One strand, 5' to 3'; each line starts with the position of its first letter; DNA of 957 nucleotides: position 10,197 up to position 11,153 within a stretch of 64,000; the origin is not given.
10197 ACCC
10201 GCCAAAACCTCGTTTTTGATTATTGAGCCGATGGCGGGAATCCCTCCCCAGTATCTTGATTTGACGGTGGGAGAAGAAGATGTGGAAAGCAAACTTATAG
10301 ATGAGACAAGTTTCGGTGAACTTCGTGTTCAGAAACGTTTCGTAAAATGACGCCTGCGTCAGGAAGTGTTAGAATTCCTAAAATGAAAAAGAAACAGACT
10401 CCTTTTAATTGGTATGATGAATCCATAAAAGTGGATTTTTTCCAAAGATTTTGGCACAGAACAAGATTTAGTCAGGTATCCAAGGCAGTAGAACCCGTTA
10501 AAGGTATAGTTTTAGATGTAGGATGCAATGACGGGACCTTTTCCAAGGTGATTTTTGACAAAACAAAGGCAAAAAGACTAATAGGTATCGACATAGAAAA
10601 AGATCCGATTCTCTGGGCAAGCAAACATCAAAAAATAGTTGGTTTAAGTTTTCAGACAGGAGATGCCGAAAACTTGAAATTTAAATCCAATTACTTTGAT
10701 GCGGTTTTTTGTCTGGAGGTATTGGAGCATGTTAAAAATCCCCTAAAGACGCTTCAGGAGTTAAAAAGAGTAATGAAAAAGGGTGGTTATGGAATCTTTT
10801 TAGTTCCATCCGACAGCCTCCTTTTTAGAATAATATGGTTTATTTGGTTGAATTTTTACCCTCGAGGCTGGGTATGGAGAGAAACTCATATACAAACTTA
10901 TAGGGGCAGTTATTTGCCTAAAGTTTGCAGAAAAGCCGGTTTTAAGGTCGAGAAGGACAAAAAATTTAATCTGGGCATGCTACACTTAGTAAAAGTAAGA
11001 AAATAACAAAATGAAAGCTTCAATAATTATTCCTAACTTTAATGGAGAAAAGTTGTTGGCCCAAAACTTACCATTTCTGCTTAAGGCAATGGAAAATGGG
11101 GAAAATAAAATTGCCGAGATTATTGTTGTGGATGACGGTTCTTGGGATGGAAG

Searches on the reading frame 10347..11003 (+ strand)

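Call 13: search_protein_families(library=pfam, proteins=[window:10347-11003:+], max_evalue=0.01)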
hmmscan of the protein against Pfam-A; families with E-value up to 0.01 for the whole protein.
window:10347-11003:+ (219 aa): 11 families
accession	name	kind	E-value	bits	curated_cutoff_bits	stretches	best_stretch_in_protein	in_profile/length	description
PF08241.18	Methyltransf_11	-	1e-22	81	21.2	1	56-151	1-95/95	Methyltransferase domain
PF13489.12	Methyltransf_23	-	2.1e-22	80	27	1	49-202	20-162/164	Methyltransferase domain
PF13847.12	Methyltransf_31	-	2.5e-18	66.6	27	1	55-150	7-108/145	Methyltransferase domain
PF13649.12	Methyltransf_25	-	9.3e-18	65.2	27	1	55-147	1-97/97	Methyltransferase domain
PF08242.18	Methyltransf_12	-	4.2e-14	53.5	30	1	56-147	1-96/98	Methyltransferase domain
PF08003.17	Methyltransf_9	-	2.3e-09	37.1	23.8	1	17-148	84-214/315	Protein of unknown function (DUF1698)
PF07021.18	MetW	-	2.3e-07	31.1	21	1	41-145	4-104/193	Methionine biosynthesis protein MetW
PF01209.24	Ubie_methyltran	-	9.7e-07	28.8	20.1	1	34-152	33-152/233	ubiE/COQ5 methyltransferase family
PF01728.25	FtsJ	-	4.7e-06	27.1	24.1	1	52-114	22-82/181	FtsJ-like methyltransferase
PF12847.13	Methyltransf_18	-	6.3e-05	23.5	27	1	39-100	3-63/151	Methyltransferase domain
PF03141.22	Methyltransf_29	-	0.0011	18.1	23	1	54-151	120-217/506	Putative S-adenosyl-L-methionine-dependent methyltransferase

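Call 63: search_protein_families(library=ncbifam, proteins=[window:10347-11003:+], max_evalue=0.001)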
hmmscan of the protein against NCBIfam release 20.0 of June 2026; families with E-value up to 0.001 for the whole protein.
window:10347-11003:+ (219 aa): 35 families (the best 25 are shown)
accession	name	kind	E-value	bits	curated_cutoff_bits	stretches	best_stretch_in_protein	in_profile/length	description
TIGR01983.1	UbiG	equivalog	1.4e-15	57.2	102.95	1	47-181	44-180/228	bifunctional 2-polyprenyl-6-hydroxyphenol methylase/3-demethylubiquinol 3-O-methyltransferase UbiG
NF045667.1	MTase_DVU1556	equivalog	6.1e-14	52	155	1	52-148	23-116/213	DVU_1556 family methyltransferase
NF011650.0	PRK15068.1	equivalog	2.5e-13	49.6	209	1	38-148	108-222/324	tRNA 5-methoxyuridine(34)/uridine 5-oxyacetic acid(34) synthase CmoB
NF045825.1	FAmtase_mtf2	equivalog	5.7e-13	48.7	400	1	51-150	57-157/248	fatty-acid O-methyltransferase Mtf2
NF001244.0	PRK00216.1-5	equivalog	7.4e-13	48.3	216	1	33-148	33-150/236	bifunctional demethylmenaquinone methyltransferase/2-methoxy-6-polyprenyl-1,4-benzoquinol methylase UbiE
TIGR00452.1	TIGR00452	equivalog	7.5e-13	48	275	1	18-148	87-216/316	tRNA 5-methoxyuridine(34)/uridine 5-oxyacetic acid(34) synthase CmoB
TIGR02072.1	BioC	equivalog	1.6e-12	47.7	184.95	1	50-151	33-132/244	malonyl-ACP O-methyltransferase BioC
NF045823.1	PthPhpthDimycoMt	equivalog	4.1e-11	42.5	300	1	54-149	69-164/256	phthiotriol/phenolphthiotriol dimycocerosates methyltransferase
TIGR01934.1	MenG_MenH_UbiE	subfamily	8.6e-11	41.6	158.35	1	33-149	24-139/223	ubiquinone/menaquinone biosynthesis methyltransferase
NF047649.1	MTase_UXPK_star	exception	1.1e-10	41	460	1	54-148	80-178/283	methyltransferase/UXPK-star double selenoprotein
NF008300.0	PRK11088.1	equivalog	1e-09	38.3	303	1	42-163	76-191/272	23S rRNA (guanine(745)-N(1))-methyltransferase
TIGR02081.1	metW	equivalog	5.6e-09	35.8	189.5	1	42-145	5-104/194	methionine biosynthesis protein MetW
TIGR04345.1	ovoA_Cterm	equivalog_domain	5.8e-09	35.8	170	1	90-148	111-166/242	putative 4-mercaptohistidine N1-methyltransferase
NF043040.1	corrin_prot_MT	hypoth_equivalog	1.9e-08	34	180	1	23-218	15-215/216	corrinoid protein-associated methyltransferase CpaM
NF041536.1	ArsM_DUF2284_UU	exception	4.1e-08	32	575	1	55-148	80-177/459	arsenite methyltransferase/DUF2284 domain selenoprotein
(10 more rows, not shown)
